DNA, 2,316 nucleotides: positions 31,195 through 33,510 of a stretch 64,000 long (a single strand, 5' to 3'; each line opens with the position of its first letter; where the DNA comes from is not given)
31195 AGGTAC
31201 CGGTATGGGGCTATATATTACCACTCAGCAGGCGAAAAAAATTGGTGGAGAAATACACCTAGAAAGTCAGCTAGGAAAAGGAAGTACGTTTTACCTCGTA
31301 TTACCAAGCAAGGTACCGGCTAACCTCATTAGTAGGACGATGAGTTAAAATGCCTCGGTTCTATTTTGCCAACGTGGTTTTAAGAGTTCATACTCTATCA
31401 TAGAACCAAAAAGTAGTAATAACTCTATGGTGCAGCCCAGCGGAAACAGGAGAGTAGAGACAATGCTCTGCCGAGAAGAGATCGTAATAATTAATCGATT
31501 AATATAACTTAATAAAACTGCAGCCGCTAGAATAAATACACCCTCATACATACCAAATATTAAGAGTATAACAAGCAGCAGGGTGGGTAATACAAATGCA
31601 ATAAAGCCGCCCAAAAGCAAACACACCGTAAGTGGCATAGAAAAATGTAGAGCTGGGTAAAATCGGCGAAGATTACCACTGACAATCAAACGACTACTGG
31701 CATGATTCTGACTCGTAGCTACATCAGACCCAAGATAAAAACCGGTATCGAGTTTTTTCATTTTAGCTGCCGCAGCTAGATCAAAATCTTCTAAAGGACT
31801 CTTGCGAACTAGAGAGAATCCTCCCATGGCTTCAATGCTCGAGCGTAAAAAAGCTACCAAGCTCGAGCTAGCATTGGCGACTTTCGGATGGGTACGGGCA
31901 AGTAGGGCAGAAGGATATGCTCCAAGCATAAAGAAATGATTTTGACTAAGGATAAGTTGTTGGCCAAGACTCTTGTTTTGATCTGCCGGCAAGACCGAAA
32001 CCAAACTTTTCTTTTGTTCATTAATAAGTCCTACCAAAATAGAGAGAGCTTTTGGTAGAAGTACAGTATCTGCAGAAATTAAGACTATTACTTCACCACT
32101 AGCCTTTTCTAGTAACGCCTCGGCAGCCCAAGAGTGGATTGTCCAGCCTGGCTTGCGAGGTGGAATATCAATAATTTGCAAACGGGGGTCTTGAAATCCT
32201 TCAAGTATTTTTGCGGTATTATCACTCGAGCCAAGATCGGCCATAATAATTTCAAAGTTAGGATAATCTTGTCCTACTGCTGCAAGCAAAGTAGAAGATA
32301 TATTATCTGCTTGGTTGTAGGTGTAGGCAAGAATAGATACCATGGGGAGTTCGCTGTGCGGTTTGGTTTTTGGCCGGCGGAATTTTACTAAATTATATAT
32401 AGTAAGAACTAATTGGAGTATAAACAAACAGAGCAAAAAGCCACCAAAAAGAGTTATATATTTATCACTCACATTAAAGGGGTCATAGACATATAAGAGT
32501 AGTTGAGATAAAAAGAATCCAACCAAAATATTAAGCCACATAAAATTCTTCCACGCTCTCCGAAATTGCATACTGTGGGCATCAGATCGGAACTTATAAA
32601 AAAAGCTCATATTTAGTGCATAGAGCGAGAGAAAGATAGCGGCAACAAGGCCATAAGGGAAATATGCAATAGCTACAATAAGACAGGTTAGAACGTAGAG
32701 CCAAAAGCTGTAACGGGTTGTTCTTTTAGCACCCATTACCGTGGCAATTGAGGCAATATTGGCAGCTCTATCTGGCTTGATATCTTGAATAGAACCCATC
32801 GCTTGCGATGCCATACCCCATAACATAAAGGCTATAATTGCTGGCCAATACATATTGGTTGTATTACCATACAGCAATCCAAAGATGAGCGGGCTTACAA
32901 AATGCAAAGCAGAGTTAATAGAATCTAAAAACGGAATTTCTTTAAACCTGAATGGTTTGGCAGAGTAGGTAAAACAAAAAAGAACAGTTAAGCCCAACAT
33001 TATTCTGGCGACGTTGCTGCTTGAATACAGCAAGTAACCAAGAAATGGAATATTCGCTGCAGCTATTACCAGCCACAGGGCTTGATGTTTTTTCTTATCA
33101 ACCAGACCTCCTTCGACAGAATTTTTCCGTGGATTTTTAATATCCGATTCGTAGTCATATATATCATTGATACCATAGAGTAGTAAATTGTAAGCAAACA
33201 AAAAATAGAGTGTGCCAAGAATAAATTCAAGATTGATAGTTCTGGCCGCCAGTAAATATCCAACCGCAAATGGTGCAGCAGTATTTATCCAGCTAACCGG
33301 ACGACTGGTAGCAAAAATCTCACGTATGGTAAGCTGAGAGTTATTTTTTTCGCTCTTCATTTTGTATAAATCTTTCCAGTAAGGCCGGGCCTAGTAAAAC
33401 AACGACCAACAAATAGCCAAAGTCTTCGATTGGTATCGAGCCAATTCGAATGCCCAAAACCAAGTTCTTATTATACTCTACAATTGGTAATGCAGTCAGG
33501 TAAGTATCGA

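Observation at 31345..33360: Single polypeptide fusing lycopene-elongase-like UbiA prenyltransferase to a CrtX-like GT2 glycosyltransferase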

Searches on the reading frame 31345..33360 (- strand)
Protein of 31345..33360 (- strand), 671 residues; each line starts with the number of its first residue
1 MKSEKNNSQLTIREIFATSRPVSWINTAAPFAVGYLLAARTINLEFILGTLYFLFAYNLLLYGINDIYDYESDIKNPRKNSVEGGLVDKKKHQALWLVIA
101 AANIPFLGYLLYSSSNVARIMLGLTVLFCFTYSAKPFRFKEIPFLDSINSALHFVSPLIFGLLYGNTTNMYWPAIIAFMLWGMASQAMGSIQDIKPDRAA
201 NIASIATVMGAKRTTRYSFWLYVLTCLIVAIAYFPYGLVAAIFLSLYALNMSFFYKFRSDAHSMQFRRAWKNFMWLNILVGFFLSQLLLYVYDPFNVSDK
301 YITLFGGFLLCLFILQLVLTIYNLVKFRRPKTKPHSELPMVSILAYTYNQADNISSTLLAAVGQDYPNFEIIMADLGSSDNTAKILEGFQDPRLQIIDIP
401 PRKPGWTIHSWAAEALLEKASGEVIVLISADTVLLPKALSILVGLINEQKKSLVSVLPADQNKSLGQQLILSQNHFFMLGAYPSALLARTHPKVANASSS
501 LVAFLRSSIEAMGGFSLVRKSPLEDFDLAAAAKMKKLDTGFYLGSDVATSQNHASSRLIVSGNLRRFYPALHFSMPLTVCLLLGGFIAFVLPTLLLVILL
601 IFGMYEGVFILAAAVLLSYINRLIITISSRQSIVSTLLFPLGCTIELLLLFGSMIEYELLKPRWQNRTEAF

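Call 3: search_protein_families(library=pfam, proteins=[window:31345-33360:-], max_evalue=0.01)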
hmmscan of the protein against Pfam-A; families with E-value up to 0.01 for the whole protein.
window:31345-33360:- (671 aa): 5 families
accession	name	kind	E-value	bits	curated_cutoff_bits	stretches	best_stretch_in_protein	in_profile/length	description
PF01040.23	UbiA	-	1.1e-23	84.3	34.2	1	29-276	3-247/250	UbiA prenyltransferase family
PF00535.33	Glycos_transf_2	-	1.2e-16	61.6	23.3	1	342-510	1-165/168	Glycosyl transferase family 2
PF13641.12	Glyco_tranf_2_3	-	1.5e-09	38.6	27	1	341-552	3-214/230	Glycosyltransferase like family 2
PF10111.15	Glyco_tranf_2_2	-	0.0014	18.6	27.3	1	351-529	12-196/276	Glycosyltransferase like family 2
PF13506.12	Glyco_transf_21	-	0.0039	17.1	21.7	1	414-536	23-141/174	Glycosyl transferase family 21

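Call 4: search_protein_families(library=ncbifam, proteins=[window:31345-33360:-], max_evalue=0.01)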
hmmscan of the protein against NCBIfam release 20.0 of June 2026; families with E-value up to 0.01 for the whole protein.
window:31345-33360:- (671 aa): 30 families (the best 25 are shown)
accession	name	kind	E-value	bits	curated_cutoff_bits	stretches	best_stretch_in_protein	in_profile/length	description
NF009608.0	PRK13105.1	equivalog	9.3e-98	327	217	1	8-291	5-288/291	prenyltransferase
NF010119.0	PRK13595.1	equivalog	1.5e-43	149.4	248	1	5-243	5-243/292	prenyltransferase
NF009516.0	PRK12875.1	equivalog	3.8e-42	144.3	205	1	5-287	10-284/292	prenyltransferase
TIGR03469.1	HpnB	hypoth_equivalog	1.3e-26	93.6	379.25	1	330-655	34-369/386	hopene-associated glycosyltransferase HpnB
NF009523.0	PRK12884.1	equivalog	5.3e-17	61.9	269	1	18-284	10-275/279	prenyltransferase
TIGR03937.1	PgaC_IcaA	equivalog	3.7e-16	59.1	422.3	1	328-451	34-155/407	poly-beta-1,6-N-acetyl-D-glucosamine synthase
NF045692.1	OglycostaseCruG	equivalog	6e-14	51.8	600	1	329-547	31-253/386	2'-O-glycosyltransferase CruG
NF009058.0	PRK12392.1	subfamily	2e-08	33.7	494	1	20-255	22-268/333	bacteriochlorophyll c synthase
TIGR01475.1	ubiA_other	subfamily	2.2e-08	33.9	180.8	1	34-284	24-272/282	UbiA-like polyprenyltransferase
NF050050.1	ProtGlycPglI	equivalog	2.3e-08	33.8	500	1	339-450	2-112/306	GalNAc(5)-diNAcBac-PP-undecaprenol beta-1,3-glucosyltransferase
NF041875.1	EPS_EpsD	equivalog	5.9e-07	29.2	370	1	341-545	1-200/325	exopolysaccharide biosynthesis glycosyltransferase EpsD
NF004751.0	PRK06080.1-3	equivalog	6.2e-07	29.3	264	1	9-276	7-281/296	1,4-dihydroxy-2-naphthoate polyprenyltransferase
NF047683.1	TeichurnBiosyTuaG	equivalog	1e-06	28.6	400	1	338-444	5-109/252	teichuronic acid biosynthesis protein TuaG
NF007482.0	PRK10073.1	equivalog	1.5e-06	27.5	423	1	337-449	4-113/334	glycosyltransferase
TIGR01474.1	ubiA_proteo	equivalog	3.8e-06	26.6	275.45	1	14-284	6-273/282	4-hydroxybenzoate octaprenyltransferase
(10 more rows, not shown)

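Call 5: find_homologous_proteins(query=window:31345-33360:-, max_evalue=0.00001)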
Query window:31345-33360:- (671 aa): 127 proteins with E <= 0.00001 among 8000 candidates; the best 120 are listed.
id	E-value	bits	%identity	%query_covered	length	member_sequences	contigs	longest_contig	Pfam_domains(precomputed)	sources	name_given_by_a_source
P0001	0.0e+0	1411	93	100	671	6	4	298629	PF13506.14,PF13641.13,PF01040.24,PF00535.33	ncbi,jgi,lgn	-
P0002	0.0e+0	1338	88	100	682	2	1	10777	PF13506.14,PF13641.13,PF01040.24,PF00535.33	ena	-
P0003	0.0e+0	1285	83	100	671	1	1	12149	PF13506.14,PF13641.13,PF01040.24,PF00535.33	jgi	jgi:4-hydroxybenzoate polyprenyltransferase/cellulose synthase/poly-beta-1,6-N-acetylglucosamine syn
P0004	0.0e+0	1279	84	100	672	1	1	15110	PF13632.13,PF13506.14,PF13641.13,PF01040.24,PF00535.33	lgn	-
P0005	5.5e-294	995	65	100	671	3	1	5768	PF13632.13,PF10111.15,PF13506.14,PF13641.13,PF01040.24,PF00535.33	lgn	-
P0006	9.4e-293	991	65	100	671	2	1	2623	PF13632.13,PF10111.15,PF13506.14,PF13641.13,PF01040.24,PF00535.33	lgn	-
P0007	2.4e-289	980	64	99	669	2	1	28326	PF13632.13,PF10111.15,PF13506.14,PF13641.13,PF01040.24,PF00535.33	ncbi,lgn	-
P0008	4.7e-289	979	64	100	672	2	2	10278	PF13632.13,PF10111.15,PF13506.14,PF13641.13,PF01040.24,PF00535.33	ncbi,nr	ncbi:prenyltransferase [Candidatus Saccharibacteria bacterium]|nr:prenyltransferase [Candidatus Sacc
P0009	1.5e-288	977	65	99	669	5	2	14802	PF13506.14,PF13641.13,PF01040.24,PF00535.33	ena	-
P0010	6.0e-287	972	64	100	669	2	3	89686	PF13632.13,PF13506.14,PF13641.13,PF01040.24,PF00535.33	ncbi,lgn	-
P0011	2.7e-285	966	64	99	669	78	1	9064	PF13506.14,PF13641.13,PF01040.24,PF00535.33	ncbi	-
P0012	3.3e-284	963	63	100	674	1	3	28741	PF13632.13,PF10111.15,PF13506.14,PF13641.13,PF01040.24,PF00535.33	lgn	-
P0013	7.6e-284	961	61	100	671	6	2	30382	PF13506.14,PF13641.13,PF01040.24,PF00535.33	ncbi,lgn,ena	ncbi:MAG: prenyltransferase [Candidatus Saccharibacteria bacterium]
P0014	4.2e-279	946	61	100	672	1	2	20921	PF13632.13,PF10111.15,PF13506.14,PF13641.13,PF01040.24,PF00535.33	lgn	-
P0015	1.5e-277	941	62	99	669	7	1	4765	PF13632.13,PF10111.15,PF13506.14,PF13641.13,PF01040.24,PF00535.33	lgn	-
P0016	3.8e-277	939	62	99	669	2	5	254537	PF13632.13,PF13506.14,PF13641.13,PF01040.24,PF00535.33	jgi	-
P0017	6.0e-277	939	62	99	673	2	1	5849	PF13632.13,PF13506.14,PF13641.13,PF01040.24,PF00535.33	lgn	-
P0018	1.2e-276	938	62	100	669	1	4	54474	PF10111.15,PF13506.14,PF13641.13,PF01040.24,PF00535.33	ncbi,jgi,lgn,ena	-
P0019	1.4e-274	931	61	100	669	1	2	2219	PF13632.13,PF10111.15,PF13506.14,PF13641.13,PF01040.24,PF00535.33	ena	-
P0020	4.1e-273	926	60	99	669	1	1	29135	PF13632.13,PF10111.15,PF13506.14,PF13641.13,PF01040.24,PF00535.33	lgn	-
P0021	4.3e-273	926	60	99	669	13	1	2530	PF13632.13,PF10111.15,PF13506.14,PF13641.13,PF01040.24,PF00535.33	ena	-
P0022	4.5e-273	926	60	99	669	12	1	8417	PF13632.13,PF13506.14,PF13641.13,PF01040.24,PF00535.33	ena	-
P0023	1.4e-272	924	60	99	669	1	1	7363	PF13632.13,PF10111.15,PF13506.14,PF13641.13,PF01040.24,PF00535.33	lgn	-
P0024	5.5e-270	916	60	100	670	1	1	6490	PF10111.15,PF13506.14,PF13641.13,PF01040.24,PF00535.33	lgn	-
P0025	6.9e-270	915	60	99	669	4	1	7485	PF13632.13,PF10111.15,PF13506.14,PF13641.13,PF01040.24,PF00535.33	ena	-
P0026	1.6e-267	907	61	97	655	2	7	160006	PF13632.13,PF10111.15,PF13506.14,PF13641.13,PF01040.24,PF00535.33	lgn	-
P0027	1.6e-262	891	61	97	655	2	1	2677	PF13632.13,PF10111.15,PF13506.14,PF13641.13,PF01040.24,PF00535.33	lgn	-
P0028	7.4e-257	872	58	100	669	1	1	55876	PF13632.13,PF10111.15,PF13506.14,PF13641.13,PF01040.24,PF00535.33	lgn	-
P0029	8.6e-241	819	54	100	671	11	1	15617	PF13506.14,PF13641.13,PF01040.24,PF00535.33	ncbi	-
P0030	9.8e-241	819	55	100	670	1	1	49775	PF13632.13,PF13506.14,PF13641.13,PF01040.24,PF00535.33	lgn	-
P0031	3.6e-240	817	54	100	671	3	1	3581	PF13632.13,PF13506.14,PF13641.13,PF01040.24,PF00535.33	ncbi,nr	ncbi:prenyltransferase [Candidatus Saccharibacteria bacterium]|nr:prenyltransferase [Candidatus Sacc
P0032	5.7e-240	816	54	99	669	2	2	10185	PF13632.13,PF13506.14,PF13641.13,PF01040.24,PF00535.33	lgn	-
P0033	1.0e-236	806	55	100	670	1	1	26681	PF13632.13,PF13506.14,PF13641.13,PF01040.24,PF00535.33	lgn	-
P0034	2.6e-236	804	54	99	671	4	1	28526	PF13632.13,PF13641.13,PF01040.24,PF00535.33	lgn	-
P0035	1.1e-235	802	53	100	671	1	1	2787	PF13632.13,PF13506.14,PF13641.13,PF01040.24,PF00535.33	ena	-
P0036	2.2e-235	801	53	100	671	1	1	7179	PF13632.13,PF13506.14,PF13641.13,PF01040.24,PF00535.33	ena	-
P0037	1.1e-234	799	53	99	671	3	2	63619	PF13641.13,PF01040.24,PF00535.33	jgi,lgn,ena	-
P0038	3.6e-234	797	56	97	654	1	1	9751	PF13506.14,PF01040.24,PF00535.33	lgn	-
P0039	6.3e-232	790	53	100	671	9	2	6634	PF13632.13,PF13506.14,PF13641.13,PF01040.24,PF00535.33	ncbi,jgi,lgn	jgi:4-hydroxybenzoate polyprenyltransferase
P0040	4.4e-230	784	55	95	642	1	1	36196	PF13632.13,PF13506.14,PF13641.13,PF01040.24,PF00535.33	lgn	-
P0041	1.0e-229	782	53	100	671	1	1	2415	PF13506.14,PF13641.13,PF01040.24,PF00535.33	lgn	-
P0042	1.8e-229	782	52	99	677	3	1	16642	PF13506.14,PF13641.13,PF01040.24,PF00535.33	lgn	-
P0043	4.3e-229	780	52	100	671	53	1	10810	PF01040.24,PF00535.33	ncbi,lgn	-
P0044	7.7e-229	780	55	99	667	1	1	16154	PF13632.13,PF13506.14,PF13641.13,PF01040.24,PF00535.33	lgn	-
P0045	1.8e-228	778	52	99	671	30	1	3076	PF13632.13,PF13506.14,PF13641.13,PF01040.24,PF00535.33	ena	-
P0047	1.8e-227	775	52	100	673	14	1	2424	PF13632.13,PF13641.13,PF01040.24,PF00535.33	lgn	-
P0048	1.1e-225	769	52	99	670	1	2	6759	PF13632.13,PF13641.13,PF01040.24,PF00535.33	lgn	-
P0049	4.9e-225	767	51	100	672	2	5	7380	PF13632.13,PF13506.14,PF13641.13,PF01040.24,PF00535.33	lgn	-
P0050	2.2e-222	758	52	100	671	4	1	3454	PF13506.14,PF13641.13,PF01040.24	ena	-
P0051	9.6e-222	756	50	100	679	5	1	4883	PF13632.13,PF13641.13,PF01040.24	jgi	jgi:4-hydroxybenzoate polyprenyltransferase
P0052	5.6e-221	754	51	100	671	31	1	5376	PF13641.13,PF01040.24,PF00535.33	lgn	-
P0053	5.8e-221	754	51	99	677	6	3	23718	PF13632.13,PF13506.14,PF13641.13,PF01040.24,PF00535.33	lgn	-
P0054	2.7e-220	751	52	99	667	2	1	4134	PF01040.24,PF00535.33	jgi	-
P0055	7.8e-219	747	51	98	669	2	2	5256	PF13506.14,PF01040.24,PF00535.33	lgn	-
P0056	2.0e-218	745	51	98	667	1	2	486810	PF01040.24,PF00535.33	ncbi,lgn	-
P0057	2.4e-217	742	51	97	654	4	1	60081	PF13632.13,PF13506.14,PF13641.13,PF01040.24,PF00535.33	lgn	-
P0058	4.9e-217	741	51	99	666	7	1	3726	PF13641.13,PF01040.24,PF00535.33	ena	-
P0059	5.1e-216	737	54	91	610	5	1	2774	PF13632.13,PF13506.14,PF13641.13,PF01040.24,PF00535.33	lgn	-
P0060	9.9e-216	736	51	98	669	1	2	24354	PF13506.14,PF13641.13,PF01040.24,PF00535.33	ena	-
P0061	2.1e-214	732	51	99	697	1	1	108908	PF13632.13,PF13506.14,PF13641.13,PF01040.24,PF00535.33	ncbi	-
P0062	2.2e-214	732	51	98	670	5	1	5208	PF13506.14,PF01040.24,PF00535.33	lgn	-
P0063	7.8e-213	727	50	98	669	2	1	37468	PF10111.15,PF13506.14,PF13641.13,PF01040.24,PF00535.33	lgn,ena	-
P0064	4.8e-212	724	50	98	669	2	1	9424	PF13506.14,PF01040.24,PF00535.33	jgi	jgi:4-hydroxybenzoate polyprenyltransferase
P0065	1.2e-211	723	49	99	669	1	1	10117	PF13506.14,PF13641.13,PF01040.24,PF00535.33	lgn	-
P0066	2.8e-211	722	49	99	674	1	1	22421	PF13632.13,PF13506.14,PF13641.13,PF01040.24,PF00535.33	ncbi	-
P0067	1.2e-210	720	51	98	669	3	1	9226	PF13506.14,PF13641.13,PF01040.24,PF00535.33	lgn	-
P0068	3.6e-210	718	50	99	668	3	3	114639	PF10111.15,PF13641.13,PF01040.24,PF00535.33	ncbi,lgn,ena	-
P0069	2.2e-208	712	50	98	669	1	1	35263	PF13641.13,PF01040.24,PF00535.33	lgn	-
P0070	2.8e-207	708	48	99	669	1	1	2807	PF13641.13,PF01040.24,PF00535.33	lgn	-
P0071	2.2e-202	692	49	98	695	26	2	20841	PF13506.14,PF13641.13,PF01040.24,PF00535.33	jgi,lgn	jgi:4-hydroxybenzoate polyprenyltransferase/glycosyltransferase involved in cell wall biosynthesis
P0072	2.1e-196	672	47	99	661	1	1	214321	PF13506.14,PF13641.13,PF01040.24,PF00535.33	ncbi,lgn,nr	ncbi:glycosyltransferase [Candidatus Saccharibacteria bacterium]|nr:glycosyltransferase [Candidatus 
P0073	2.2e-196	672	49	97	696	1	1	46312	PF13506.14,PF13641.13,PF01040.24,PF00535.33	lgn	-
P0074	4.8e-196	671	48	100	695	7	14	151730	PF13506.14,PF13641.13,PF01040.24,PF00535.33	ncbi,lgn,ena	-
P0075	6.9e-195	667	48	98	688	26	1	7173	PF13506.14,PF13641.13,PF01040.24,PF00535.33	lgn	-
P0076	2.0e-194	666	48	98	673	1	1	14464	PF13506.14,PF13641.13,PF01040.24,PF00535.33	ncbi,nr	ncbi:prenyltransferase [Candidatus Saccharibacteria bacterium]|nr:prenyltransferase [Candidatus Sacc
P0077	9.9e-192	657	47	98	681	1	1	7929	PF13506.14,PF13641.13,PF01040.24,PF00535.33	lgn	-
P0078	1.0e-191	657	48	98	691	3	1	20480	PF13506.14,PF13641.13,PF01040.24,PF00535.33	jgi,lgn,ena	-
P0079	2.2e-191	656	47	98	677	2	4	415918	PF10111.15,PF13506.14,PF13641.13,PF01040.24,PF00535.33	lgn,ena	-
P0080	6.7e-190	651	47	98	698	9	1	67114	PF13506.14,PF13641.13,PF01040.24,PF00535.33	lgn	-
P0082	1.7e-188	646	47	98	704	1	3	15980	PF13641.13,PF01040.24,PF00535.33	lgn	-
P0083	2.1e-187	643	47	98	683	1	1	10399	PF13506.14,PF13641.13,PF01040.24,PF00535.33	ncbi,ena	ncbi:MAG: prenyltransferase [bacterium]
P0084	1.2e-186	640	46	98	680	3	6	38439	PF13506.14,PF13641.13,PF01040.24,PF00535.33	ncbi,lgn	-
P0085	3.6e-184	632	52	82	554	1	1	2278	PF13641.13,PF01040.24,PF00535.33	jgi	jgi:hypothetical protein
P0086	4.0e-182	625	45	98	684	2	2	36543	PF13506.14,PF13641.13,PF01040.24,PF00535.33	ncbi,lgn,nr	ncbi:prenyltransferase [bacterium]|nr:prenyltransferase [bacterium]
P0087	1.3e-181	624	46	98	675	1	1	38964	PF13506.14,PF13641.13,PF01040.24,PF00535.33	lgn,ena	-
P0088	4.9e-181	622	48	90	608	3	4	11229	PF13506.14,PF13641.13,PF01040.24,PF00535.33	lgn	-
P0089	7.5e-181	621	46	98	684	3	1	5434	PF13632.13,PF13506.14,PF13641.13,PF01040.24,PF00535.33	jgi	jgi:4-hydroxybenzoate polyprenyltransferase/glycosyltransferase involved in cell wall biosynthesis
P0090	4.9e-178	612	44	98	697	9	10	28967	PF13506.14,PF13641.13,PF01040.24,PF00535.33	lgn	-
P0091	7.0e-175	601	45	95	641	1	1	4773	PF13632.13,PF13506.14,PF13641.13,PF01040.24,PF00535.33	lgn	-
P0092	2.6e-173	596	47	90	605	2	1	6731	PF13632.13,PF13506.14,PF13641.13,PF01040.24,PF00535.33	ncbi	-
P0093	9.6e-171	588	46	98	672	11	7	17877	PF13506.14,PF13641.13,PF01040.24,PF00535.33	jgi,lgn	jgi:4-hydroxybenzoate polyprenyltransferase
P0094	4.4e-159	549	45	86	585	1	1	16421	PF13632.13,PF13506.14,PF13641.13,PF01040.24,PF00535.33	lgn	-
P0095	1.8e-158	547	41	98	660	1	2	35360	PF13632.13,PF13506.14,PF13641.13,PF01040.24,PF00535.33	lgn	-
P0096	9.0e-146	505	41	96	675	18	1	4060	PF13506.14,PF13641.13,PF01040.24,PF00535.33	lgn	-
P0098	2.4e-89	319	34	99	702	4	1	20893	PF13506.14,PF13641.13,PF01040.24,PF00535.33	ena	-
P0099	1.7e-87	313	33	98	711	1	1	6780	PF13506.14,PF13641.13,PF01040.24,PF00535.33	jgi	jgi:4-hydroxybenzoate polyprenyltransferase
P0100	8.6e-84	300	32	84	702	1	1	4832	PF13632.13,PF13506.14,PF13641.13,PF01040.24,PF00535.33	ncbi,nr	ncbi:MAG: prenyltransferase [Chloroflexi bacterium]|nr:prenyltransferase [Chloroflexota bacterium]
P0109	7.8e-66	241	42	43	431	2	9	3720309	PF01040.24,PF18916.6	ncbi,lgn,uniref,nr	ncbi:prenyltransferase [Dietzia sp. SYD-A1]|uniref:prenyltransferase n=1 Tax=unclassified Dietzia Ta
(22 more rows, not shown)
